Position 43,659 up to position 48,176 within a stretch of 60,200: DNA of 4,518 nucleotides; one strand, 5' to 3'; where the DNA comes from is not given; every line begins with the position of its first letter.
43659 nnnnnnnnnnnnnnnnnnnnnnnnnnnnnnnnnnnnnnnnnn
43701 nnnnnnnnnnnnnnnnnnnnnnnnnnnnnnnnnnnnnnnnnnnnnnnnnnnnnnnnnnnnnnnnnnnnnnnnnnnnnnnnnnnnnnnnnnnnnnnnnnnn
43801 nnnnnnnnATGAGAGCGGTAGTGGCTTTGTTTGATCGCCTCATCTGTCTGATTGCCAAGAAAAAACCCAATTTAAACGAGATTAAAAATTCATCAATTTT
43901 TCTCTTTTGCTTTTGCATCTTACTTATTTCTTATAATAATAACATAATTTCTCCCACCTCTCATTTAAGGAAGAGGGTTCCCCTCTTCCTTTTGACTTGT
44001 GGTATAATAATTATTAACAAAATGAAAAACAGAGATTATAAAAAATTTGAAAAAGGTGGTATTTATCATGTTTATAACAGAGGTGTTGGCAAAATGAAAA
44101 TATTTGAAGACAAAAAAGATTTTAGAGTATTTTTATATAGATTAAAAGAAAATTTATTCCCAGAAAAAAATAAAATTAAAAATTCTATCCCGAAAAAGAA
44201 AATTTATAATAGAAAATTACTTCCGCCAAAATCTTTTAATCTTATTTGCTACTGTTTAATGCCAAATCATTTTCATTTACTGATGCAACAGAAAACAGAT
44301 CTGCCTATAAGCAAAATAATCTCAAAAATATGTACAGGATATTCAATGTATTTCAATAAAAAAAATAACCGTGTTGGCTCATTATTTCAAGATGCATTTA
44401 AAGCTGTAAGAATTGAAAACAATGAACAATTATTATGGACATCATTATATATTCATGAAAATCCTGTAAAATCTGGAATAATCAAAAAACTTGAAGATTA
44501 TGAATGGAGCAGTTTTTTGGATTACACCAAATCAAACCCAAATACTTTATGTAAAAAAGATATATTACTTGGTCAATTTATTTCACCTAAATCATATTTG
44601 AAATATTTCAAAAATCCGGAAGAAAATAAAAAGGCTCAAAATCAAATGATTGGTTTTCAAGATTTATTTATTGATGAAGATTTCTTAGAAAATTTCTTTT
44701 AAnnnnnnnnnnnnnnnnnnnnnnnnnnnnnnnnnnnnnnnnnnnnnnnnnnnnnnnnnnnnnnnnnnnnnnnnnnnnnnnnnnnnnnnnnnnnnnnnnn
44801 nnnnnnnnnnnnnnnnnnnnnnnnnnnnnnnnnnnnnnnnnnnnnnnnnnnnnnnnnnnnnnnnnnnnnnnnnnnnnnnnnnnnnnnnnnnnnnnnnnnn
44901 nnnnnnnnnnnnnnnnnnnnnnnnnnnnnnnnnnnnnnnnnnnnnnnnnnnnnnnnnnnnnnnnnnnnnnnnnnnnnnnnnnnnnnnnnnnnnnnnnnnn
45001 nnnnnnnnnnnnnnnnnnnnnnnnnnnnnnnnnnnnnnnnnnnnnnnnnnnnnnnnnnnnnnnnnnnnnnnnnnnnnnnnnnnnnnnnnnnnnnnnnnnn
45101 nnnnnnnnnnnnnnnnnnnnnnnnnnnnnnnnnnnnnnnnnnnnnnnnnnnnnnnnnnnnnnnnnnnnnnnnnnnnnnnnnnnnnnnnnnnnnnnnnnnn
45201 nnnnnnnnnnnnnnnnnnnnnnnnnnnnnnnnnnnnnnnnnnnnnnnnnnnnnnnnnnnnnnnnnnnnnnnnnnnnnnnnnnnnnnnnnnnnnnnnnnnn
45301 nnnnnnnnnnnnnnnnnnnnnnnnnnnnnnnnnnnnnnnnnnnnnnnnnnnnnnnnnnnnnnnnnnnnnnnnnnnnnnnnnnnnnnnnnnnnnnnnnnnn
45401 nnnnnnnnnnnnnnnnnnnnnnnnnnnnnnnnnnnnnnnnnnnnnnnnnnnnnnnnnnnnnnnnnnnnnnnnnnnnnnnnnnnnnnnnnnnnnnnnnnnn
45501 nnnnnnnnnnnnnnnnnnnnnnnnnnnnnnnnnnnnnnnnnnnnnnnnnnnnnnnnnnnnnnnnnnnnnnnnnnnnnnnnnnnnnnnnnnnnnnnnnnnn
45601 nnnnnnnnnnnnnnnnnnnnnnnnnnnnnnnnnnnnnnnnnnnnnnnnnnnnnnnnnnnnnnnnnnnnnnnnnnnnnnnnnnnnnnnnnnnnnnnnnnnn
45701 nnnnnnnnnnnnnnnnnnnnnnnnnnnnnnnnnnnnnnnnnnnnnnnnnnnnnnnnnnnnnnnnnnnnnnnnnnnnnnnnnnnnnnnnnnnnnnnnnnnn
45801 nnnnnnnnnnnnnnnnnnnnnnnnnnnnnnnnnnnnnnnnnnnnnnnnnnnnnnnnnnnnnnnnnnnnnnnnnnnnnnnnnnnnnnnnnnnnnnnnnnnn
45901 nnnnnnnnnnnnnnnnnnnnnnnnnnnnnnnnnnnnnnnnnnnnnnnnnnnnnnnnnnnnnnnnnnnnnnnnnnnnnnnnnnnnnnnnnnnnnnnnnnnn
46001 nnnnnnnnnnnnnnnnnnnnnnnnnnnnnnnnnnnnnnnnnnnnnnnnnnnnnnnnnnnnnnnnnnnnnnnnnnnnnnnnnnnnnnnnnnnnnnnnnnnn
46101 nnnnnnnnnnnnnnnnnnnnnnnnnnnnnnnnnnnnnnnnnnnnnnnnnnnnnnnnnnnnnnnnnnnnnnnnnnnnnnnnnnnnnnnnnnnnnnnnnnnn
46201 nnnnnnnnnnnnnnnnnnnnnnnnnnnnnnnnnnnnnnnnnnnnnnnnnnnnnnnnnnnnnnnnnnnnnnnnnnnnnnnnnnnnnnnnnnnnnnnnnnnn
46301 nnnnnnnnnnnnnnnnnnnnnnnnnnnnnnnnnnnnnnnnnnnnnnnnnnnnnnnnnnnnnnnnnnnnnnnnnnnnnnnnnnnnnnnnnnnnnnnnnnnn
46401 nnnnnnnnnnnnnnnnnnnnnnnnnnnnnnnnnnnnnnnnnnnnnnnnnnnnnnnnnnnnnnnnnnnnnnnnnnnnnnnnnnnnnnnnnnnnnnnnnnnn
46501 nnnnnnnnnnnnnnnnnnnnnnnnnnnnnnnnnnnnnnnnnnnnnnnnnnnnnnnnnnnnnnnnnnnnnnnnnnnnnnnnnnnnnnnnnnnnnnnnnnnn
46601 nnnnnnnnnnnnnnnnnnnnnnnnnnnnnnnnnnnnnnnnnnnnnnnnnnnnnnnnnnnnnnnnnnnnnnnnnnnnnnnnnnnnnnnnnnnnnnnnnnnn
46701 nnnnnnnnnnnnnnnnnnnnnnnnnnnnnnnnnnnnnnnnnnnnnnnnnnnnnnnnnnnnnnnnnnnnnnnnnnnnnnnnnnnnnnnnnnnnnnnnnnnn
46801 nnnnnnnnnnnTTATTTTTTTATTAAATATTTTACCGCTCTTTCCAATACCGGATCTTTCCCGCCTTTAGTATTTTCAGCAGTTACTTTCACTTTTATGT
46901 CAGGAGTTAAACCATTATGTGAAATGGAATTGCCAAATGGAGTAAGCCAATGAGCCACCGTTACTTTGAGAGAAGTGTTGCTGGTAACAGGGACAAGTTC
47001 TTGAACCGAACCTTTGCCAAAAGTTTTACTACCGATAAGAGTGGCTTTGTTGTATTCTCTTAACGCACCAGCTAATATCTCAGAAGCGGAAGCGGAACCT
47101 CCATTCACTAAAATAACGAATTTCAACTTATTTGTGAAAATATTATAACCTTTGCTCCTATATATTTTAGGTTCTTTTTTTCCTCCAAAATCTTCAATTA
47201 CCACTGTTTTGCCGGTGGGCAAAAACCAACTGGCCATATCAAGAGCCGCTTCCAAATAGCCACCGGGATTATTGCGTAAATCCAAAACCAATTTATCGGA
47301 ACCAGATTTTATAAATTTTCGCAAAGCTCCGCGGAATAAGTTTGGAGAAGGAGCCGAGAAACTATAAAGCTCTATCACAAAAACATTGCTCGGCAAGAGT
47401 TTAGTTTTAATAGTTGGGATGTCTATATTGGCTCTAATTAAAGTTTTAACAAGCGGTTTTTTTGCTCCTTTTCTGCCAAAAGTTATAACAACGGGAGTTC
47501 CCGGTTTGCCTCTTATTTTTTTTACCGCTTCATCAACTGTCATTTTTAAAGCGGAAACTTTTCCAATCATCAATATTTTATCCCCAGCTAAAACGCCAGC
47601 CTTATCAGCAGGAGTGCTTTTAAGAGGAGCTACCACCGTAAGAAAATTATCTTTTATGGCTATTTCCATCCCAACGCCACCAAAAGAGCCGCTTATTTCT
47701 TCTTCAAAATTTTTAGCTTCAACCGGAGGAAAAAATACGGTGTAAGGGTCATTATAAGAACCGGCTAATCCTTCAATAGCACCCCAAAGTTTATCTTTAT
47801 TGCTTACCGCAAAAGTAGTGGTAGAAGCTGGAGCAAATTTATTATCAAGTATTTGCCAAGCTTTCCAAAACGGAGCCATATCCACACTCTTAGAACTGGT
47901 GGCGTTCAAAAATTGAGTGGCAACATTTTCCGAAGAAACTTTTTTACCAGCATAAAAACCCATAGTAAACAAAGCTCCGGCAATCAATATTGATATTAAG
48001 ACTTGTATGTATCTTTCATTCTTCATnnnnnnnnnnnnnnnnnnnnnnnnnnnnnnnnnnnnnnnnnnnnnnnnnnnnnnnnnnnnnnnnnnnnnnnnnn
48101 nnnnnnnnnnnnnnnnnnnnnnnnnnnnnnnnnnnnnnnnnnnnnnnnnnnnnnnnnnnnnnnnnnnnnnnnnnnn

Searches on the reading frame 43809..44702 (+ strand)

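Call 21: search_protein_families(library=pfam, proteins=[window:43809-44702:+], max_evalue=0.00001)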
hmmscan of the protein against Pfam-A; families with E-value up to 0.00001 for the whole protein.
window:43809-44702:+ (297 aa): 1 family
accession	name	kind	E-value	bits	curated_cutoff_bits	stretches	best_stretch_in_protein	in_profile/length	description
PF01797.21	Y1_Tnp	-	1.7e-09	38.3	23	1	137-218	35-121/121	Transposase IS200 like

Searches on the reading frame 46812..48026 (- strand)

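Call 21: search_protein_families(library=pfam, proteins=[window:46812-48026:-], max_evalue=0.00001)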
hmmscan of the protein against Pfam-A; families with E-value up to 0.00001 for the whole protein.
window:46812-48026:- (404 aa): 4 families
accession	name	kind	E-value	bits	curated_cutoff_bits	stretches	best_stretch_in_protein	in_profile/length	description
PF03572.23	Peptidase_S41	-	4e-46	157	24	1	217-379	4-165/165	Peptidase family S41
PF17820.7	PDZ_6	-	2.9e-09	37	27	1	131-183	2-52/54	PDZ domain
PF00595.29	PDZ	-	8.2e-07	29.8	23.2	1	116-178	10-75/81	PDZ domain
PF13180.12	PDZ_2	-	2.9e-06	27.9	27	1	119-190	4-74/80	PDZ domain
